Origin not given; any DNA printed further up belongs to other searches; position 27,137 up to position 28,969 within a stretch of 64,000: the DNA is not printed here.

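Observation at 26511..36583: Ehr-type complex-I/hydrogenase-4-like membrane oxidoreductase operon whose 'large subunit' has lost the NiFe cysteines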

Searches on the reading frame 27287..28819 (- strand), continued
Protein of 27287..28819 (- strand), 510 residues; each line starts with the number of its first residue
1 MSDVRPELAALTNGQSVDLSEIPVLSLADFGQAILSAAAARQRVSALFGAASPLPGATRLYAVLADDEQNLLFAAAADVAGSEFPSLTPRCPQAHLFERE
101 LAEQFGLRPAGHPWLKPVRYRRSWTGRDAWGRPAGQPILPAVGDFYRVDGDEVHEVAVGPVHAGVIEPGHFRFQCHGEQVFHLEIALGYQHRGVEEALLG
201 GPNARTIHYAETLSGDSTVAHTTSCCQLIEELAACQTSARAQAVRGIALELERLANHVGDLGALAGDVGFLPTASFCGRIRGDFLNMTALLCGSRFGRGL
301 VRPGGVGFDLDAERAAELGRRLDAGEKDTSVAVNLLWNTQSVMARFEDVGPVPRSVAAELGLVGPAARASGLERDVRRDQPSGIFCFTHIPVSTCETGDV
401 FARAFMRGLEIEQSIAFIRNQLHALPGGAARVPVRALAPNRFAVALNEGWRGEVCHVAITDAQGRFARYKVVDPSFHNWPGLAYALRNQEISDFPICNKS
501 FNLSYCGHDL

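Call 32: find_related_loci(query=A1, collection=genome_contigs, flank=10000)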
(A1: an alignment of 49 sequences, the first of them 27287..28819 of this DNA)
Query A1 (510 aa) in genome_contigs; peptide patterns used: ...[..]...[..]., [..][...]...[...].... (x = any residue, [..] = any of these).
600 stretches matched a pattern (row limit reached: there are more); 597 encode a relative of the query (tblastn E <= 1e-3); the best 80 are kept; 80 distinct loci.
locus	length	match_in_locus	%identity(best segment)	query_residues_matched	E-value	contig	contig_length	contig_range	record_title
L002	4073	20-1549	85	1-510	0e+0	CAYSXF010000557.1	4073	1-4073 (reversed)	MAG TPA_asm: uncultured Lentisphaeraceae bacterium isolate binchicken_co2_384 genome assembly, contig: NODE_26487_length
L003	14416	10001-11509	72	8-510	0e+0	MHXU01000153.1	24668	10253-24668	MAG: Planctomycetes bacterium GWC2_45_44 gwc2_scaffold_6133, whole genome shotgun sequence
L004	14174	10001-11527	66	1-510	0e+0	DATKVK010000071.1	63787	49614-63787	MAG TPA_asm: Rectinemataceae bacterium isolate SMAG_U14131 k141_2718642, whole genome shotgun sequence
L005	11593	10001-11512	63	8-510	0e+0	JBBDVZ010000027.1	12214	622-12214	MAG: Planctomycetaceae bacterium isolate LejiaC_61_11 Lejia_C_12055_length_12214_cov_6, whole genome shotgun sequence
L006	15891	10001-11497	64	11-510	0e+0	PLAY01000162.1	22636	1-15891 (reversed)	MAG: Limisphaerales bacterium isolate bog_1418 73.20111000_S2D.10_contig_247, whole genome shotgun sequence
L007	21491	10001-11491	61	13-510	0e+0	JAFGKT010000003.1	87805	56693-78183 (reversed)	MAG: Sedimentisphaerales bacterium isolate Zod_Metabat.35 k87_632837, whole genome shotgun sequence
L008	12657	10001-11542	62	8-510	0e+0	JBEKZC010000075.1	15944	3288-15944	MAG: Verrucomicrobiota bacterium isolate SPRUCE 68 SPRUCE_68_75, whole genome shotgun sequence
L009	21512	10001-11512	64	1-510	0e+0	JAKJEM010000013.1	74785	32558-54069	MAG: Planctomycetota bacterium isolate UR.bin147 NODE_13_length_74785_cov_3.602185, whole genome shotgun sequence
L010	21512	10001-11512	62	8-510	0e+0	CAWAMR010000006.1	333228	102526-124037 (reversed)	MAG: uncultured Planctomycetota bacterium isolate MFD01716.bin.2.152 genome assembly, contig: contig_46340, whole genome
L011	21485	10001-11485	62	10-510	0e+0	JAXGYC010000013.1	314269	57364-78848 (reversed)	MAG: Sedimentisphaerales bacterium isolate AnMBR.bin504 bin504_13, whole genome shotgun sequence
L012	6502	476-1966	63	13-510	0e+0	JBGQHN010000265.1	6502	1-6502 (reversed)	MAG: Planctomycetia bacterium isolate OBJ2_061818_070_71 k141_1051724_length_6502_cov_11.0000, whole genome shotgun sequ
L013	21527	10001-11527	60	2-510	0e+0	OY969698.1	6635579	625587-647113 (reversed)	MAG: uncultured Planctomycetaceae bacterium isolate MFD00082.bin.2.56 genome assembly, chromosome: 1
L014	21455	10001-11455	63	43-510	0e+0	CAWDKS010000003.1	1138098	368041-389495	MAG: uncultured Verrucomicrobiae bacterium isolate MFD09286.bin.1.254 genome assembly, contig: contig_33281, whole genom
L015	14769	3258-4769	61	7-510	0e+0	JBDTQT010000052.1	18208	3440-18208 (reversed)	MAG: Thermoanaerobaculia bacterium isolate cluster3_bin.229 NODE_11230_length_18208_cov_9.320553, whole genome shotgun s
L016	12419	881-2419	61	1-510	0e+0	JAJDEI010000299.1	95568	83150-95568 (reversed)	MAG: Planctomycetaceae bacterium isolate OFTM22 OFTM22_298, whole genome shotgun sequence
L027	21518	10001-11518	58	4-510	0e+0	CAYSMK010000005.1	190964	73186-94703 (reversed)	MAG TPA_asm: uncultured Geobacter sp. isolate binchicken_co269_58 genome assembly, contig: NODE_64_length_190964_cov_232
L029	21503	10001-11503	57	5-510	0e+0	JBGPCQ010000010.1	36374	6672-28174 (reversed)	MAG: Geobacteraceae bacterium isolate OBJ_0618_050_45 k141_1102427_length_36374_cov_23.3548, whole genome shotgun sequen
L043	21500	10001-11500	60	10-510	0e+0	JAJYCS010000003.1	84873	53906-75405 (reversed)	MAG: Deltaproteobacteria bacterium isolate BP9.bin5 NODE_374_length_84873_cov_1.719845, whole genome shotgun sequence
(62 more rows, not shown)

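Call 43: find_homologous_proteins(query=P0265, max_evalue=1e-20)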
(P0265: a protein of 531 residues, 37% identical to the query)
Query P0265 (531 aa): 7953 proteins with E <= 1e-20 among 8000 candidates; the best 120 are listed.
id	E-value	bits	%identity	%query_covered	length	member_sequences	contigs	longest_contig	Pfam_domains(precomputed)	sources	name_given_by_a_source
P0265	0.0e+0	1196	100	100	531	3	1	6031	PF00374.25,PF00329.26,PF00346.25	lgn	-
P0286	1.2e-204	699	60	100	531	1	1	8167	PF00374.25,PF00329.26,PF00346.25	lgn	-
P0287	3.1e-204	698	61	100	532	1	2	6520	PF00374.25,PF00329.26,PF00346.25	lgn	-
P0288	8.7e-202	690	59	99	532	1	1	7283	PF00374.25,PF00329.26,PF00346.25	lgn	-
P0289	1.0e-199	683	60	99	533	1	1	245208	PF00374.25,PF00329.26,PF00346.25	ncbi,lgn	-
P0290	2.8e-196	672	59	99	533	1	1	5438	PF00329.26,PF00346.25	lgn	-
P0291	2.6e-195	669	59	100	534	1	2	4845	PF00374.25,PF00329.26,PF00346.25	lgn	-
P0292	8.2e-193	660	58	99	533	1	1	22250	PF00374.25,PF00329.26,PF00346.25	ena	-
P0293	2.4e-191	656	59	99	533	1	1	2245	PF00374.25,PF00329.26,PF00346.25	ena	-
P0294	1.2e-175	604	53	94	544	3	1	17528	PF00374.25,PF00329.26,PF00346.25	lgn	-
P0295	4.1e-174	599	53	95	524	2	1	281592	PF00374.25,PF00329.26,PF00346.25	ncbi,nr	ncbi:hypothetical protein SY88_13045 [Clostridiales bacterium PH28_bin88]|nr:hypothetical protein SY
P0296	4.9e-173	595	53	98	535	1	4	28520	PF00374.25,PF00329.26,PF00346.25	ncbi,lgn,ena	-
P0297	8.8e-172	591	58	94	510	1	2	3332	PF00374.25,PF00329.26,PF00346.25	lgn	-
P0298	1.8e-171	590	54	92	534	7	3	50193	PF00374.25,PF00329.26,PF00346.25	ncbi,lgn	-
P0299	2.8e-171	589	54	94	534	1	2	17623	PF00374.25,PF00329.26,PF00346.25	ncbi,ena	-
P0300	2.9e-171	589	54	95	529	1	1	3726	PF00374.25,PF00329.26,PF00346.25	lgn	-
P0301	2.9e-169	583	52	94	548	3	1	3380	PF00374.25,PF00329.26,PF00346.25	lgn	-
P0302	4.3e-169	582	50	95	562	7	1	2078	PF00374.25,PF00329.26,PF00346.25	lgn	-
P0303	8.1e-169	581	55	89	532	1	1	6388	PF00374.25,PF00329.26,PF00346.25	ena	-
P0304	1.1e-168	581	52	95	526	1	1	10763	PF00374.25,PF00329.26,PF00346.25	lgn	-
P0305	2.7e-168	579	54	92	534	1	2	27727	PF00374.25,PF00329.26,PF00346.25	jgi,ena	-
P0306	3.9e-168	579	53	94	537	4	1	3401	PF00374.25,PF00329.26,PF00346.25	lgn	-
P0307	6.3e-168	578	53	95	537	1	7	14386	PF00374.25,PF00329.26,PF00346.25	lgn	-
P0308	1.3e-167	577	50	99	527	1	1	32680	PF00374.25,PF00329.26,PF00346.25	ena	-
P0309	2.6e-166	573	52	98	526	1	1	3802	PF00374.25,PF00329.26,PF00346.25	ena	-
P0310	1.1e-165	571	54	89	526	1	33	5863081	PF00374.25,PF00329.26,PF00346.25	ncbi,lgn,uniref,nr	ncbi:Ni,Fe-hydrogenase III large subunit [Desulfosporosinus orientis DSM 765]|uniref:Ni,Fe-hydrogena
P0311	1.3e-165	571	52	94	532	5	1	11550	PF00374.25,PF00329.26,PF00346.25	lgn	-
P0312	5.0e-165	569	52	95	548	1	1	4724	PF00374.25,PF00329.26,PF00346.25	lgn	-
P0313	1.1e-164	568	51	95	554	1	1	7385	PF00374.25,PF00329.26,PF00346.25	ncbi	-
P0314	1.8e-164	567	52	98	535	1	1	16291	PF00374.25,PF00329.26,PF00346.25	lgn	-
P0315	3.1e-164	566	51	94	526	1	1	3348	PF00374.25,PF00329.26,PF00346.25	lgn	-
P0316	4.4e-164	566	52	94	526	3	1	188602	PF00374.25,PF00329.26,PF00346.25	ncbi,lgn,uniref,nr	ncbi:hydrogenase large subunit [Desulfosporosinus nitroreducens]|uniref:hydrogenase large subunit n=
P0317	5.7e-164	565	51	97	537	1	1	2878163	PF00374.25,PF00329.26,PF00346.25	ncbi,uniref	ncbi:NADH-quinone oxidoreductase subunit C [Phosphitispora sp. TUW77]|uniref:hydrogenase large subun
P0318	7.2e-164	565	51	94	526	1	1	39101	PF00374.25,PF00329.26,PF00346.25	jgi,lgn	jgi:Ni,Fe-hydrogenase III large subunit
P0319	9.5e-164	564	52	94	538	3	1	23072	PF00374.25,PF00329.26,PF00346.25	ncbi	ncbi:MAG: hydrogenase large subunit [Desulfitobacteriaceae bacterium]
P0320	1.1e-163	564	52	93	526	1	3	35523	PF00374.25,PF00329.26,PF00346.25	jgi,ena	-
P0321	1.3e-163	564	51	96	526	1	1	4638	PF00374.25,PF00329.26,PF00346.25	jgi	-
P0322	1.6e-163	564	51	94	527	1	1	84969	PF00374.25,PF00329.26,PF00346.25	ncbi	ncbi:MAG: hydrogenase large subunit [Desulfitobacteriaceae bacterium]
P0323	2.8e-163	563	53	89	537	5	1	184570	PF00374.25,PF00329.26,PF00346.25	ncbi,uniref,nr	ncbi:NADH-quinone oxidoreductase subunit C [Phosphitispora fastidiosa]|uniref:hydrogenase large subu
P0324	7.5e-163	561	50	100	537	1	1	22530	PF00374.25,PF00329.26,PF00346.25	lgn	-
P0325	8.4e-163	561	56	90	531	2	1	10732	PF00374.25,PF00329.26,PF00346.25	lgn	-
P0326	1.3e-162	561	52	93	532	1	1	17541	PF00374.25,PF00329.26,PF00346.25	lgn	-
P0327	1.3e-162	561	51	94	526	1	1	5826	PF00374.25,PF00329.26,PF00346.25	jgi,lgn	jgi:Ni,Fe-hydrogenase III large subunit/Ni,Fe-hydrogenase III component G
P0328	1.6e-162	560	51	89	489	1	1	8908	PF00374.25,PF00329.26,PF00346.25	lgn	-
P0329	1.8e-162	560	52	89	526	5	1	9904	PF00374.25,PF00329.26,PF00346.25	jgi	-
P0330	2.2e-162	560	51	94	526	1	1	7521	PF00374.25,PF00329.26,PF00346.25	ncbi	-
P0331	2.3e-162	560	52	93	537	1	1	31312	PF00374.25,PF00329.26,PF00346.25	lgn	-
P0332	2.4e-162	560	50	99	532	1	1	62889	PF00374.25,PF00329.26,PF00346.25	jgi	-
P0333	4.4e-162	559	52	90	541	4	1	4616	PF00374.25,PF00329.26,PF00346.25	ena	-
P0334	4.5e-162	559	52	94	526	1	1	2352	PF00374.25,PF00329.26,PF00346.25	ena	-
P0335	6.1e-162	558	51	94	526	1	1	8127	PF00374.25,PF00329.26,PF00346.25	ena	-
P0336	6.4e-162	558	50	94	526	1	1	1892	PF00374.25,PF00329.26,PF00346.25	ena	-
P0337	7.4e-162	558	51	95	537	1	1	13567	PF00374.25,PF00329.26,PF00346.25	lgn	-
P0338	9.2e-162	558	52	89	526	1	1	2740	PF00374.25,PF00329.26,PF00346.25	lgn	-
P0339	1.5e-161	557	50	96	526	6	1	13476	PF00374.25,PF00329.26,PF00346.25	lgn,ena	-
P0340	2.8e-161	556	52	90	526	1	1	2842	PF00374.25,PF00329.26,PF00346.25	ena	-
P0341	4.0e-161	556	51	94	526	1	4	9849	PF00374.25,PF00329.26,PF00346.25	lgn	-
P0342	5.6e-161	555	51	94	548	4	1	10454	PF00374.25,PF00329.26,PF00346.25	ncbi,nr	ncbi:MAG TPA: NADH-quinone oxidoreductase subunit C [Desulfitobacteriaceae bacterium]|nr:NADH-quinon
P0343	6.5e-161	555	52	89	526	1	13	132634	PF00374.25,PF00329.26,PF00346.25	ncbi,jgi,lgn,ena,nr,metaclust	ncbi:MAG: NADH dehydrogenase [Desulfosporosinus sp. BRH_c37]|nr:MAG: NADH dehydrogenase [Desulfospor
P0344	9.6e-161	555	49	98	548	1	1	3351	PF00374.25,PF00329.26,PF00346.25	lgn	-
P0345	1.3e-160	554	51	94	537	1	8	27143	PF00374.25,PF00329.26,PF00346.25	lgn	-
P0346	1.5e-160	554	51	93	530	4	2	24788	PF00374.25,PF00329.26,PF00346.25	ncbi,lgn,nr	ncbi:MAG: NADH-quinone oxidoreductase subunit C [Desulfitobacteriaceae bacterium]|nr:NADH-quinone ox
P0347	1.6e-160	554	53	89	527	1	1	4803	PF00374.25,PF00329.26,PF00346.25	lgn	-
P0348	2.8e-160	553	48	100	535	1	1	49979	PF00374.25,PF00329.26,PF00346.25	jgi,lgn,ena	-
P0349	3.0e-160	553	51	94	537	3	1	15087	PF00374.25,PF00329.26,PF00346.25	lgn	-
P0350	1.3e-159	551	50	94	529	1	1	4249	PF00374.25,PF00329.26,PF00346.25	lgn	-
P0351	1.6e-159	551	51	92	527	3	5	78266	PF00374.25,PF00329.26,PF00346.25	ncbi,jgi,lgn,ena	jgi:Ni,Fe-hydrogenase III large subunit/Ni,Fe-hydrogenase III component G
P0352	1.8e-159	550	49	100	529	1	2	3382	PF00374.25,PF00329.26,PF00346.25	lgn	-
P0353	1.9e-159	550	51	94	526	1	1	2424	PF00374.25,PF00329.26,PF00346.25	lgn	-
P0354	3.1e-159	550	51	94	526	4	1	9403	PF00374.25,PF00329.26,PF00346.25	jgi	-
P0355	3.4e-159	549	51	94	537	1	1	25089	PF00374.25,PF00329.26,PF00346.25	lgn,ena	-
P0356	3.9e-159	549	50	97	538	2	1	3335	PF00374.25,PF00329.26,PF00346.25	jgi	jgi:Ni,Fe-hydrogenase III large subunit/Ni,Fe-hydrogenase III component G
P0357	5.4e-159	549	51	89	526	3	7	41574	PF00374.25,PF00329.26,PF00346.25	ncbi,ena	-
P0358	7.7e-159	548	50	94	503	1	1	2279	PF00374.25,PF00329.26,PF00346.25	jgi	jgi:Ni,Fe-hydrogenase III large subunit/Ni,Fe-hydrogenase III component G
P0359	9.0e-159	548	52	89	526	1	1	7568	PF00374.25,PF00329.26,PF00346.25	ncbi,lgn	-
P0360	9.4e-159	548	51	93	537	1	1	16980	PF00374.25,PF00329.26,PF00346.25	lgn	-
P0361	1.0e-158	548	50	96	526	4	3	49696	PF00374.25,PF00329.26,PF00346.25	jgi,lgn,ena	-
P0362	1.0e-158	548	51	98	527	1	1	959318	PF00374.25,PF00329.26,PF00346.25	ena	-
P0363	1.3e-158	548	49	94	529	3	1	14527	PF00374.25,PF00329.26,PF00346.25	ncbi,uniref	ncbi:hydrogenase large subunit [Ectobacillus funiculus]|uniref:NADH-quinone oxidoreductase subunit C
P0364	1.4e-158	547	50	99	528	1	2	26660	PF00374.25,PF00329.26,PF00346.25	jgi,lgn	jgi:Ni,Fe-hydrogenase III large subunit/Ni,Fe-hydrogenase III component G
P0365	2.5e-158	547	51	94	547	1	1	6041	PF00374.25,PF00329.26,PF00346.25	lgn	-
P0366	8.9e-158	545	51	94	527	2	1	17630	PF00374.25,PF00329.26,PF00346.25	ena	-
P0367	9.3e-158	545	51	97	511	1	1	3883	PF00374.25,PF00329.26,PF00346.25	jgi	jgi:Ni,Fe-hydrogenase III large subunit/Ni,Fe-hydrogenase III component G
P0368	1.2e-157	544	51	98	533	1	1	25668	PF00374.25,PF00329.26,PF00346.25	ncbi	-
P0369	2.1e-157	544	50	91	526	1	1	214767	PF00374.25,PF00329.26,PF00346.25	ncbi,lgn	-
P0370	2.3e-157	543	51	95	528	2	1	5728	PF00374.25,PF00329.26,PF00346.25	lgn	-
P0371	2.6e-157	543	53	89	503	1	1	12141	PF00374.25,PF00329.26,PF00346.25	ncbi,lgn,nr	ncbi:MAG TPA: NADH-quinone oxidoreductase subunit C [Patescibacteria group bacterium]|nr:NADH-quinon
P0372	3.3e-157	543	51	90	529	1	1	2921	PF00374.25,PF00329.26,PF00346.25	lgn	-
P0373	5.3e-157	542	52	90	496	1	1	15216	PF00374.25,PF00329.26,PF00346.25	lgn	-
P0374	6.6e-157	542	49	98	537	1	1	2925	PF00374.25,PF00329.26,PF00346.25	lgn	-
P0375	1.2e-156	541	49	96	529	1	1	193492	PF00374.25,PF00329.26,PF00346.25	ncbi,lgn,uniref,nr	ncbi:hydrogenase large subunit [Effusibacillus pohliae]|uniref:hydrogenase large subunit n=1 Tax=Eff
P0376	1.3e-156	541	50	93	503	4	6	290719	PF00374.25,PF00329.26,PF00346.25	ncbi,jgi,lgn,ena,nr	ncbi:MAG: NADH-quinone oxidoreductase subunit F [Veillonellaceae bacterium]|nr:NADH-quinone oxidored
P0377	2.2e-156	540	48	97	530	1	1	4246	PF00374.25,PF00329.26,PF00346.25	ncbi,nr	ncbi:MAG: NADH-quinone oxidoreductase subunit C [Dehalococcoidia bacterium]|nr:NADH-quinone oxidored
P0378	2.3e-156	540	51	89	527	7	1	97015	PF00374.25,PF00329.26,PF00346.25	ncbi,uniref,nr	ncbi:Formate hydrogenlyase subunit 5 [Desulfosporosinus sp. I2]|uniref:hydrogenase large subunit n=1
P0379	2.8e-156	540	50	94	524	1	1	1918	PF00374.25,PF00329.26,PF00346.25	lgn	-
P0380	3.5e-156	539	55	90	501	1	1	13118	PF00374.25,PF00329.26,PF00346.25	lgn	-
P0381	3.7e-156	539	49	95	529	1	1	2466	PF00374.25,PF00329.26,PF00346.25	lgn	-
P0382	6.0e-156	539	50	91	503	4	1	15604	PF00374.25,PF00329.26,PF00346.25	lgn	-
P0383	7.1e-156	538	53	90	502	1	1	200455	PF00374.25,PF00329.26,PF00346.25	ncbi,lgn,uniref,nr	ncbi:NADH-quinone oxidoreductase subunit C [Sporolituus thermophilus]|uniref:Ni,Fe-hydrogenase III l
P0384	1.4e-155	537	50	91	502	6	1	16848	PF00374.25,PF00329.26,PF00346.25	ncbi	ncbi:MAG: NADH-quinone oxidoreductase subunit C [Bacillota bacterium]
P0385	2.0e-155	537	51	94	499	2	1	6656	PF00374.25,PF00329.26,PF00346.25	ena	-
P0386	3.5e-155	536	51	89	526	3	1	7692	PF00374.25,PF00329.26,PF00346.25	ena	-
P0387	3.7e-155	536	52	91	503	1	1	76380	PF00374.25,PF00329.26,PF00346.25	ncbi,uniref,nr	ncbi:NADH-quinone oxidoreductase subunit C [Sporomusa sp.]|uniref:NADH-quinone oxidoreductase subuni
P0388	4.8e-155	536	52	90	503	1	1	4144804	PF00374.25,PF00329.26,PF00346.25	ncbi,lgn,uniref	ncbi:Formate hydrogenlyase subunit 5 [Sporomusa carbonis]|uniref:hydrogenase large subunit n=1 Tax=S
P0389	5.9e-155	535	50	93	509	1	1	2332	PF00374.25,PF00329.26,PF00346.25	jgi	jgi:Ni,Fe-hydrogenase III large subunit/Ni,Fe-hydrogenase III component G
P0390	5.9e-155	535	51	89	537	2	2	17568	PF00374.25,PF00329.26,PF00346.25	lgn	-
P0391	6.2e-155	535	50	94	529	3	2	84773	PF00374.25,PF00329.26,PF00346.25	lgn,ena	-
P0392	7.3e-155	535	51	93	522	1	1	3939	PF00374.25,PF00329.26,PF00346.25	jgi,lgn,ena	-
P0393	1.0e-154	535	48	100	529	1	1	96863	PF00374.25,PF00329.26,PF00346.25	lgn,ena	-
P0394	1.1e-154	534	50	94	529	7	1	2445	PF00374.25,PF00329.26,PF00346.25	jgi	jgi:Ni,Fe-hydrogenase III large subunit/Ni,Fe-hydrogenase III component G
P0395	1.2e-154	534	48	97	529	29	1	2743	PF00374.25,PF00329.26,PF00346.25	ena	-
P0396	1.4e-154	534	47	98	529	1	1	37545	PF00374.25,PF00329.26,PF00346.25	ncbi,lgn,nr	ncbi:NADH-quinone oxidoreductase subunit C [Selenomonadales bacterium OttesenSCG-928-I06]|nr:NADH-qu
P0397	1.6e-154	534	49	94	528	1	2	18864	PF00374.25,PF00329.26,PF00346.25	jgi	jgi:Ni,Fe-hydrogenase III large subunit/Ni,Fe-hydrogenase III component G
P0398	1.9e-154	534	51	93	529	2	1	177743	PF00374.25,PF00329.26,PF00346.25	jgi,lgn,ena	-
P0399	3.5e-154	533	49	95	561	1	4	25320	PF00374.25,PF00329.26,PF00346.25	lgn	-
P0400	4.5e-154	533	52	90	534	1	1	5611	PF00374.25,PF00329.26,PF00346.25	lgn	-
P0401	5.9e-154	532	48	94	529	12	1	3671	PF00374.25,PF00329.26,PF00346.25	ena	-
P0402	6.6e-154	532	50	89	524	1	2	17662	PF00374.25,PF00329.26,PF00346.25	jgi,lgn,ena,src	-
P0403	6.9e-154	532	48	97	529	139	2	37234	PF00374.25,PF00329.26,PF00346.25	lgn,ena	-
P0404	9.8e-154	531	52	92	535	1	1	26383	PF00374.25,PF00329.26,PF00346.25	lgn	-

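Call 44: find_encoding_contigs(protein=P0310, flank=10000, max_places=1)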
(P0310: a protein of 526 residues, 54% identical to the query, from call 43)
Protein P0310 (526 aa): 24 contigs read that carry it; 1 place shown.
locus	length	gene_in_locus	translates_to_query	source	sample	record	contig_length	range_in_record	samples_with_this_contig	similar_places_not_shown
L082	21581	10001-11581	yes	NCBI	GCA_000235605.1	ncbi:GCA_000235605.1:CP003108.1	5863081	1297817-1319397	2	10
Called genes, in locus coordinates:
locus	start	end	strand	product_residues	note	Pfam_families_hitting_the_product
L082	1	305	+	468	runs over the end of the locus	PF15609:PRTase_2, PF12500:TRSP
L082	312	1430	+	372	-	PF11202:StiP, PF15608:PELOTA_1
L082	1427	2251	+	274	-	PF05116:S6PP (faint), PF08282:Hydrolase_3 (faint)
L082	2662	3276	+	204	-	PF02342:TerD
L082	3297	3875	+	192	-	PF02342:TerD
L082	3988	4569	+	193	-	PF02342:TerD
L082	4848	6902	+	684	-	PF00361:Proton_antipo_M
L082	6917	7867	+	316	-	PF00146:NADHdh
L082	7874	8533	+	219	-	-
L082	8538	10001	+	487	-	PF00662:Proton_antipo_N, PF00361:Proton_antipo_M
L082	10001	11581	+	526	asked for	PF00329:Complex1_30kDa, PF00374:NiFeSe_Hases, PF00346:Complex1_49kDa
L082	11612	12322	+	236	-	PF00037:Fer4 (weak), PF12837:Fer4_6 (weak), PF13237:Fer4_10, PF14697:Fer4_21, PF12838:Fer4_7, PF13187:Fer4_9, PF00037:Fer4 (weak), PF01058:Oxidored_q6, +1 more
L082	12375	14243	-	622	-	PF26965:MimR_N, PF01590:GAF, PF00158:Sigma54_activat, PF14532:Sigma54_activ_2, PF00004:AAA (weak), PF07728:AAA_5 (weak), PF25601:AAA_lid_14, PF02954:HTH_8, +1 more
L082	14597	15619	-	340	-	PF00994:MoCF_biosynth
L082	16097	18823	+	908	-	PF01799:Fer2_2, PF01315:Ald_Xan_dh_C, PF02738:MoCoBD_1, PF20256:MoCoBD_2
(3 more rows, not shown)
